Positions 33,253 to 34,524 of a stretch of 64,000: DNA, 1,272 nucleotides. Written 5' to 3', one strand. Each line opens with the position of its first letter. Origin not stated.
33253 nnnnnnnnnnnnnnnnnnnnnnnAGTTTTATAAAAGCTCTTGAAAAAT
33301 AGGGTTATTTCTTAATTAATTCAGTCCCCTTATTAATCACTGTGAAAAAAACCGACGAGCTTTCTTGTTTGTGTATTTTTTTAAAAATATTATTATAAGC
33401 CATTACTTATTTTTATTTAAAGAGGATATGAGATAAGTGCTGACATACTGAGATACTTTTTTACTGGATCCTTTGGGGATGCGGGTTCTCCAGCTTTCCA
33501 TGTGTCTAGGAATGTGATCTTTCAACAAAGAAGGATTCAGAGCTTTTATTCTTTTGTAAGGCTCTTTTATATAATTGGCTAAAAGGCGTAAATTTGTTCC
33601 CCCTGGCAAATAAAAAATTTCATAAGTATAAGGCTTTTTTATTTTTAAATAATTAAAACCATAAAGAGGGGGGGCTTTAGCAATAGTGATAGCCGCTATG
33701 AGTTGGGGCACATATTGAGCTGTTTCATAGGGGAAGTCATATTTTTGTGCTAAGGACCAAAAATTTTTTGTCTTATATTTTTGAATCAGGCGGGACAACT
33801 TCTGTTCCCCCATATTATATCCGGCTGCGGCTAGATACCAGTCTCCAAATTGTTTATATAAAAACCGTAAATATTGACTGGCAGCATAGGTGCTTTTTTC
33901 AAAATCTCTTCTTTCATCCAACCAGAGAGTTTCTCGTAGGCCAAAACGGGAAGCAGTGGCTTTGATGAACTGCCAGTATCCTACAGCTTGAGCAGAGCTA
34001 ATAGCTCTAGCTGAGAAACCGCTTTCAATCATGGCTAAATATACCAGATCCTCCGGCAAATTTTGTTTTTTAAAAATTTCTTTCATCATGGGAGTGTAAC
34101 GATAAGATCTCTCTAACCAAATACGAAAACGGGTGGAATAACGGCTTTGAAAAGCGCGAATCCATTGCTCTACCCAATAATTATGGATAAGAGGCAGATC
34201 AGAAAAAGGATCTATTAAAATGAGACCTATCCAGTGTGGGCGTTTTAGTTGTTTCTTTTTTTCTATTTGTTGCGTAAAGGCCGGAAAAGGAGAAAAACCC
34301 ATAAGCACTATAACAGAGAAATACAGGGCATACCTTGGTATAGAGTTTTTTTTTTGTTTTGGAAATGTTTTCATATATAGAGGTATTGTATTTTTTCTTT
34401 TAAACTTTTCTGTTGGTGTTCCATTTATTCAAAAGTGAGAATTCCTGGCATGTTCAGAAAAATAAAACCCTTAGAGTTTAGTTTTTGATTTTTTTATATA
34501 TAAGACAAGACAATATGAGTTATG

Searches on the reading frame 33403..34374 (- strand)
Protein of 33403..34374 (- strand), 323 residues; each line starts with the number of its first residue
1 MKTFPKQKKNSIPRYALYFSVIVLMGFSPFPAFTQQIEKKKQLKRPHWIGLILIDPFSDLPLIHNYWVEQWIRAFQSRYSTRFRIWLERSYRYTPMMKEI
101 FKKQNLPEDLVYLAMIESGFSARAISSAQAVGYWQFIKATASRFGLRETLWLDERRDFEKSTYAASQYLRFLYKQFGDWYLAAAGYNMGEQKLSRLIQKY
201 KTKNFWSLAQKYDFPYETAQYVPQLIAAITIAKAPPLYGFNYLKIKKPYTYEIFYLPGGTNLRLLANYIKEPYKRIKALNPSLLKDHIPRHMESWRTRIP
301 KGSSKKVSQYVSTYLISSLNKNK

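Call 3: search_protein_families(library=pfam, proteins=[window:33403-34374:-], max_evalue=0.1)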
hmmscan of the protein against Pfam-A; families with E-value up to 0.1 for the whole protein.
window:33403-34374:- (323 aa): 1 family
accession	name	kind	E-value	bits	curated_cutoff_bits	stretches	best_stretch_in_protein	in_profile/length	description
PF01464.25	SLT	-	2.1e-25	89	21.3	1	102-207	9-115/117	Transglycosylase SLT domain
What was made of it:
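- Checked: An SLT-domain lytic transglycosylase lies convergent at 33403-34374 (Pfam 89 bits, call 3).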

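Call 4: search_protein_families(library=ncbifam, proteins=[window:33403-34374:-], max_evalue=0.1)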
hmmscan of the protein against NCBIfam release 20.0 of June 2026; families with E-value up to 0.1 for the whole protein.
window:33403-34374:- (323 aa): 4 families
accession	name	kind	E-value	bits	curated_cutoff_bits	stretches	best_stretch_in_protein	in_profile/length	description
NF008050.0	PRK10783.1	equivalog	7e-32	110.3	508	1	93-243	104-255/457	murein transglycosylase D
NF047373.1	BB0259_flg_lyt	exception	4.1e-08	32.5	234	1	93-195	548-652/705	flagellar assembly lytic transglycosylase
NF008670.0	PRK11671.1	equivalog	0.00023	20.5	375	1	89-143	188-243/359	membrane-bound lytic murein transglycosylase MltC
NF008218.0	PRK10985.1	equivalog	0.089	12.1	267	0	162-204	115-157/326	hydrolase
